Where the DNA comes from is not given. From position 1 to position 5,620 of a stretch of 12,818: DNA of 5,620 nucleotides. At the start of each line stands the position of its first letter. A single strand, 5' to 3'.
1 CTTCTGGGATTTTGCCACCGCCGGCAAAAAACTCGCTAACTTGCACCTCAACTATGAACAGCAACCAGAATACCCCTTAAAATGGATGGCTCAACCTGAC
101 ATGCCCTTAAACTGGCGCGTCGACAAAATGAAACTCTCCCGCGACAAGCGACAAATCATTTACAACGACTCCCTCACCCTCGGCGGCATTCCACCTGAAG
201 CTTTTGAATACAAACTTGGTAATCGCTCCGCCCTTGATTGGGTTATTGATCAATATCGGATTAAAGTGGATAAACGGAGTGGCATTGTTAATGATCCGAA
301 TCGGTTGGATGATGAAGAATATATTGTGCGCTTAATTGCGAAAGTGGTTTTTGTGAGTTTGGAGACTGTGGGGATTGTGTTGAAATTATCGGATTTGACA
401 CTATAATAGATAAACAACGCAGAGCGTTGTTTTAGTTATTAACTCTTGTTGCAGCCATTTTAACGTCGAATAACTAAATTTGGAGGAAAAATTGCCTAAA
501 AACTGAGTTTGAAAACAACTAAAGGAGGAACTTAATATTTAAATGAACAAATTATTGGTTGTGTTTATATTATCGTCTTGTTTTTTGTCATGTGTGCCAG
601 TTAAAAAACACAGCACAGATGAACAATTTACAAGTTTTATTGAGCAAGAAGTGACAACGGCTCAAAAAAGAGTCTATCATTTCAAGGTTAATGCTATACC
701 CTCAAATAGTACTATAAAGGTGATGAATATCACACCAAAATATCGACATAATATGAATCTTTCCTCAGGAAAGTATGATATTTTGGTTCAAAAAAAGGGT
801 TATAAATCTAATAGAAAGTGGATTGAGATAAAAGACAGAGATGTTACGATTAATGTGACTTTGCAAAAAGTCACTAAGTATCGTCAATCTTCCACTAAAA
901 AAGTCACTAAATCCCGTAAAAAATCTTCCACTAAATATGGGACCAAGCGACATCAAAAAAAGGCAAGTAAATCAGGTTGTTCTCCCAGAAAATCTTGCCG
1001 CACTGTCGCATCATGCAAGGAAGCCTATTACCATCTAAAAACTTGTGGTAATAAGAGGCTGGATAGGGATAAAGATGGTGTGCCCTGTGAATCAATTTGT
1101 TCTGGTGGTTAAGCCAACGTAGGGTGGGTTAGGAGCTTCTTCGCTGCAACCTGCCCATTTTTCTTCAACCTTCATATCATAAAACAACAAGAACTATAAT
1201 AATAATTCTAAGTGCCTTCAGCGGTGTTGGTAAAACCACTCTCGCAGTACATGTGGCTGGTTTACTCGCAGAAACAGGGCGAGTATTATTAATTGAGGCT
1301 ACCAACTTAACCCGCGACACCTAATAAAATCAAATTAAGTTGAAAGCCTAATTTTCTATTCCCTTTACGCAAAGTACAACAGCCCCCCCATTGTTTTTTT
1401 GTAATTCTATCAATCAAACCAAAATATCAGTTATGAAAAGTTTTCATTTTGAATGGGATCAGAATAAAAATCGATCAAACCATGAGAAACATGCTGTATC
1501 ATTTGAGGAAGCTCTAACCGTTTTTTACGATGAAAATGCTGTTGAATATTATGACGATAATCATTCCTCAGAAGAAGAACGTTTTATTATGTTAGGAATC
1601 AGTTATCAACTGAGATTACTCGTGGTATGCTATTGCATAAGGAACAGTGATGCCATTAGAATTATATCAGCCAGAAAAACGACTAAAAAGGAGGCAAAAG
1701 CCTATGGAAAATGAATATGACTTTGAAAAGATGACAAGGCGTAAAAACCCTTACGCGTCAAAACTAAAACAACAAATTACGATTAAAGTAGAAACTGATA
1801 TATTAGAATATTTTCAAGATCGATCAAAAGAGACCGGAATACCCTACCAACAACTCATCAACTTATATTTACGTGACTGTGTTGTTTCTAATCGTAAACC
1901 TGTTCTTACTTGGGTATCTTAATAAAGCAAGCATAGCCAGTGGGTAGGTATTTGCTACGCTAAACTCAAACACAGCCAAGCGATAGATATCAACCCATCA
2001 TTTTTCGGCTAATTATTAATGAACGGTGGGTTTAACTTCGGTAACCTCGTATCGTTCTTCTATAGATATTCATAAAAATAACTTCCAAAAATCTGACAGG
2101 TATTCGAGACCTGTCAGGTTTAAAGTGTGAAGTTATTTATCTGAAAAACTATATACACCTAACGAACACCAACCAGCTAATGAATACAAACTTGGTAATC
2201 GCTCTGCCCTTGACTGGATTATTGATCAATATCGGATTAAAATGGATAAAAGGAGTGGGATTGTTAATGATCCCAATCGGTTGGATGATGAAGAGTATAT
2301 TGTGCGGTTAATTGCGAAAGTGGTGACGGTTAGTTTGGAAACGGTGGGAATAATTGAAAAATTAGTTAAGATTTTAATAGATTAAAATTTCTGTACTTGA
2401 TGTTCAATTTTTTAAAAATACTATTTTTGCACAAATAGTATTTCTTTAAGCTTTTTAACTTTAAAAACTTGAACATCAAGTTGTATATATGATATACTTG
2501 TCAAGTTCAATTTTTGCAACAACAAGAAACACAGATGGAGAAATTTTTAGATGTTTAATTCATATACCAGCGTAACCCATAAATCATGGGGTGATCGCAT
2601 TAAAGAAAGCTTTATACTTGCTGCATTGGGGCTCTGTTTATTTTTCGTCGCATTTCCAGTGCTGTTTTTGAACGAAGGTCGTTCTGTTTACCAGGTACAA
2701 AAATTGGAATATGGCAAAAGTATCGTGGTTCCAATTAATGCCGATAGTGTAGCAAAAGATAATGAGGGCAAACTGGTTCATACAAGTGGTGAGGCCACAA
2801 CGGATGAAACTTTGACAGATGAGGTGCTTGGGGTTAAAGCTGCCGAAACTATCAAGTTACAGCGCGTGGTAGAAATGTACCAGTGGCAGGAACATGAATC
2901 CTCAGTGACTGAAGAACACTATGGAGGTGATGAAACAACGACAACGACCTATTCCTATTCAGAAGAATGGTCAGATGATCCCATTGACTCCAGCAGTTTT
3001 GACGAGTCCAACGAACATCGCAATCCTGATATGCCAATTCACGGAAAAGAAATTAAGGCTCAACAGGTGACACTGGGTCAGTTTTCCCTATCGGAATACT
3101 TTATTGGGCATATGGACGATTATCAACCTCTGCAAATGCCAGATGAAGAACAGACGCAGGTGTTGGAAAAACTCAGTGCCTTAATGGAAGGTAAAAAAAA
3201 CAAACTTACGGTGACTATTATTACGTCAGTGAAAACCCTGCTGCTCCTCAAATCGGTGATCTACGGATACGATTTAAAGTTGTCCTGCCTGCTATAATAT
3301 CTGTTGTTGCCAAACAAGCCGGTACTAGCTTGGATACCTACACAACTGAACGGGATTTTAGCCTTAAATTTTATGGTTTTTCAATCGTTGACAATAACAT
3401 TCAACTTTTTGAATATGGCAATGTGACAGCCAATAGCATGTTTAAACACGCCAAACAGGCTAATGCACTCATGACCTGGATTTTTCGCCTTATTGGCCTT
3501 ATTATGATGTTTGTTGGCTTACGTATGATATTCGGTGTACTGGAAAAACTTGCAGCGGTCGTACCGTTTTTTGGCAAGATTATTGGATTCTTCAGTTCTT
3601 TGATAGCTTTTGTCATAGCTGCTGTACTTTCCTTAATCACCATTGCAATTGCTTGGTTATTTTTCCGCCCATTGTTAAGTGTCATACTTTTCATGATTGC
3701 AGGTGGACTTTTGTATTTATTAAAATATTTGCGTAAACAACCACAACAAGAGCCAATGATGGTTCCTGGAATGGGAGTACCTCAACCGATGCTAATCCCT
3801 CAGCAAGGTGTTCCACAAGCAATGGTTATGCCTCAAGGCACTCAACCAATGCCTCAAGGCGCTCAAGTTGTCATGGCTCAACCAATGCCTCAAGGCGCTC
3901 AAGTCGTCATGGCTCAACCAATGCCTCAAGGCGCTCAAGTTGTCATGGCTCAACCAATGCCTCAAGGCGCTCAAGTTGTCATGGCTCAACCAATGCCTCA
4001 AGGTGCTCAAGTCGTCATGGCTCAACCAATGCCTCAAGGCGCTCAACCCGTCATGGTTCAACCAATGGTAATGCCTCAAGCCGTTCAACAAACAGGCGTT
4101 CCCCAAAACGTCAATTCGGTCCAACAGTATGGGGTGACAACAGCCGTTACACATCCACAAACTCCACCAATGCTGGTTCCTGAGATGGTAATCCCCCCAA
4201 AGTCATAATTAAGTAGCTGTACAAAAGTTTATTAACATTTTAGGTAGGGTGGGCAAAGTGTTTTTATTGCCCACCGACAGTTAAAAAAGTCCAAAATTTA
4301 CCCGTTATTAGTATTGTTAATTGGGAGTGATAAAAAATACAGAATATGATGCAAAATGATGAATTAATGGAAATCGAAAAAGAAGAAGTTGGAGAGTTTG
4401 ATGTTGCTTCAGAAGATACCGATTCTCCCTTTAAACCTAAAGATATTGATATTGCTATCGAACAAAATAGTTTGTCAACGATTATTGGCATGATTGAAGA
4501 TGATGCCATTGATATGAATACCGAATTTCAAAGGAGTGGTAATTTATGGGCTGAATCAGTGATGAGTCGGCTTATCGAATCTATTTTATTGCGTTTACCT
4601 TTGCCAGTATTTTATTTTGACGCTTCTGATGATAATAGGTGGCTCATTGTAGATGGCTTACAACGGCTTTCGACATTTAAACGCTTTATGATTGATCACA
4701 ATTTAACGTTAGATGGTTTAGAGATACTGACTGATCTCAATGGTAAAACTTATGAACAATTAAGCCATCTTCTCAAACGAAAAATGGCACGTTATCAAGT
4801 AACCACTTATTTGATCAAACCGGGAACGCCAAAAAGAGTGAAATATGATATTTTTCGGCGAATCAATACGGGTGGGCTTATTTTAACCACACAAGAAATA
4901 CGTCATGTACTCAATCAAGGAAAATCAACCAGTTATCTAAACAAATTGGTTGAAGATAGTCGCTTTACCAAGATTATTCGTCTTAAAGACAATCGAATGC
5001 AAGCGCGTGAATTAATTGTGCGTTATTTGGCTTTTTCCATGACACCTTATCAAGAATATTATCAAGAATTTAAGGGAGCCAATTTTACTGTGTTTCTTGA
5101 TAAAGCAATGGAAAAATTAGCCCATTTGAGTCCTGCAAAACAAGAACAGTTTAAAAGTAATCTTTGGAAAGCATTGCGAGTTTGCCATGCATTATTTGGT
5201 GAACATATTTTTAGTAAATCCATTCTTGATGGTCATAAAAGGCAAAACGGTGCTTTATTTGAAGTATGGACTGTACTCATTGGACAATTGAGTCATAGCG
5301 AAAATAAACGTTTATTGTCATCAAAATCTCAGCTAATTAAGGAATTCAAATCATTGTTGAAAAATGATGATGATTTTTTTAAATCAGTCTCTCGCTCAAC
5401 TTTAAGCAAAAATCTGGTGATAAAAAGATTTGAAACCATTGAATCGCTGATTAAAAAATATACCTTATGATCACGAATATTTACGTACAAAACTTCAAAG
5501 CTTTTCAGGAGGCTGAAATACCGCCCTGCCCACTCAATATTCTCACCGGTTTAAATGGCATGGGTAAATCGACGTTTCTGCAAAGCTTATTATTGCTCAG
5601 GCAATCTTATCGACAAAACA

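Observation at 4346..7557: Tightly coupled three-gene operon (DUF262 protein, RecF/ABC-like ATPase with DUF3696, unknown 321-aa protein): candidate uncharacterised defense system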

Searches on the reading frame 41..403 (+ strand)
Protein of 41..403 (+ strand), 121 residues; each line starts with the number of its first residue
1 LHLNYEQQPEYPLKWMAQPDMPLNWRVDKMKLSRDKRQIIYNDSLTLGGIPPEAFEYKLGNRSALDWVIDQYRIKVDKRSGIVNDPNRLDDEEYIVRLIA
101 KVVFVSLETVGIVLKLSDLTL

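Call 58: search_protein_families(library=padloc, proteins=[window:41-403:+], max_evalue=0.001)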
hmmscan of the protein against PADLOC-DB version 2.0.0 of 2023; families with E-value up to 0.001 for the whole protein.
window:41-403:+ (121 aa): 3 families
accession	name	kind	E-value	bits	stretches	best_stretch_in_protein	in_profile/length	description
PDLC03597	REase_MTase_IIG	-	1.8e-29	100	1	1-120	1503-1639/1646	Type IIG restriction enzyme-methyltransferase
PDLC03051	REase_MTase_I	-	6.2e-25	84.6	1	1-118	1468-1586/1591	Type I restriction enzyme-methyltransferase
PDLC03621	REase_MTase_IIG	-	3.5e-12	43.2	1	2-116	893-1012/1024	Type IIG restriction enzyme-methyltransferase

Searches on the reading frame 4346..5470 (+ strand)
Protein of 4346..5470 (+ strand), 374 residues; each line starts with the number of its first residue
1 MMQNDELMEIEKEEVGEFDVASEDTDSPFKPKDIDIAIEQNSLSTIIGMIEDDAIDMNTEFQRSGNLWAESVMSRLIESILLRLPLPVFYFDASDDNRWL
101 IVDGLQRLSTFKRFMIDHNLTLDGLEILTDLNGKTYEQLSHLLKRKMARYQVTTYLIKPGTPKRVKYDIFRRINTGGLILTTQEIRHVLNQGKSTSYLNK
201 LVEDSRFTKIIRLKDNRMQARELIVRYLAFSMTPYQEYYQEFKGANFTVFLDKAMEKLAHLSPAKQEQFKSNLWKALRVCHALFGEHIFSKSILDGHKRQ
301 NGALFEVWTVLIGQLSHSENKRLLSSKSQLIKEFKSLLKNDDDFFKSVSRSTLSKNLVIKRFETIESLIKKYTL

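Call 3: search_protein_families(library=pfam, proteins=[window:4346-5470:+], max_evalue=0.1)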
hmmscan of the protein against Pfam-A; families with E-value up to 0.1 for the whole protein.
window:4346-5470:+ (374 aa): 1 family
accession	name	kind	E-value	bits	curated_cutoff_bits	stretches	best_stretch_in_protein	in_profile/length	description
PF03235.19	GmrSD_N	-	1.8e-16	61.3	33.2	1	57-186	13-194/199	GmrSD restriction endonuclease, N-terminal domain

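Call 4: search_protein_families(library=padloc, proteins=[window:4346-5470:+], max_evalue=0.1)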
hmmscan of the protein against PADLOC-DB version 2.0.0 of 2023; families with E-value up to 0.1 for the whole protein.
window:4346-5470:+ (374 aa): 3 families
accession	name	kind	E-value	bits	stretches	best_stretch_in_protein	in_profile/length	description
PDLC03877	NsnA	-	8.2e-118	392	1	6-373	20-383/385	-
PDLC04027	PD-T4-2_A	-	6.5e-35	118.8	1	7-365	7-357/363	-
PDLC03418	REase_II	-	2.1e-09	35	1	30-196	9-164/372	Type II restriction enzyme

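Call 5: search_protein_families(library=ncbifam, proteins=[window:4346-5470:+], max_evalue=0.1)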
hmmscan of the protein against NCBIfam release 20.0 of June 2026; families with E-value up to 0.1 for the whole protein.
window:4346-5470:+ (374 aa): 1 family
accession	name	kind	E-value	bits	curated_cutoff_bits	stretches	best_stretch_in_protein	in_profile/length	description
TIGR04470.1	rSAM_mob_pairB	equivalog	0.066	12.6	410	0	272-357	57-141/285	radical SAM mobile pair protein B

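Call 30: search_solved_structures(query=window:4346-5467:+, max_evalue=1)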
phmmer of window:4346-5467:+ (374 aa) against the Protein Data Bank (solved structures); distinct sequences matched with E-value up to 1: 0.

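Call 54: search_solved_structures(query=A2, max_evalue=1, show_alignments=1)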
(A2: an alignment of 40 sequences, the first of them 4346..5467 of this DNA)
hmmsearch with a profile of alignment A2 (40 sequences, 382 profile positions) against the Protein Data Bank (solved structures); distinct sequences matched with E-value up to 1: 5.
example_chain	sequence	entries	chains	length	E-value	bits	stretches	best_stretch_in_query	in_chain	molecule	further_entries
7p9k_A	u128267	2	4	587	0.022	17.2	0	54-103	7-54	DUF262 domain-containing protein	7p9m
1tki_A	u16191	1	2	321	0.067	15.6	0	180-203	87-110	TITIN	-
4jnw_A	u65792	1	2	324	0.069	15.5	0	180-203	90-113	Titin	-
2xnx_M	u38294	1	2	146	0.4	13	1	248-368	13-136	M PROTEIN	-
8hfr_xI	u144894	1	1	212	0.75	12.1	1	254-360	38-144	Shuttling pre-60S factor ECM1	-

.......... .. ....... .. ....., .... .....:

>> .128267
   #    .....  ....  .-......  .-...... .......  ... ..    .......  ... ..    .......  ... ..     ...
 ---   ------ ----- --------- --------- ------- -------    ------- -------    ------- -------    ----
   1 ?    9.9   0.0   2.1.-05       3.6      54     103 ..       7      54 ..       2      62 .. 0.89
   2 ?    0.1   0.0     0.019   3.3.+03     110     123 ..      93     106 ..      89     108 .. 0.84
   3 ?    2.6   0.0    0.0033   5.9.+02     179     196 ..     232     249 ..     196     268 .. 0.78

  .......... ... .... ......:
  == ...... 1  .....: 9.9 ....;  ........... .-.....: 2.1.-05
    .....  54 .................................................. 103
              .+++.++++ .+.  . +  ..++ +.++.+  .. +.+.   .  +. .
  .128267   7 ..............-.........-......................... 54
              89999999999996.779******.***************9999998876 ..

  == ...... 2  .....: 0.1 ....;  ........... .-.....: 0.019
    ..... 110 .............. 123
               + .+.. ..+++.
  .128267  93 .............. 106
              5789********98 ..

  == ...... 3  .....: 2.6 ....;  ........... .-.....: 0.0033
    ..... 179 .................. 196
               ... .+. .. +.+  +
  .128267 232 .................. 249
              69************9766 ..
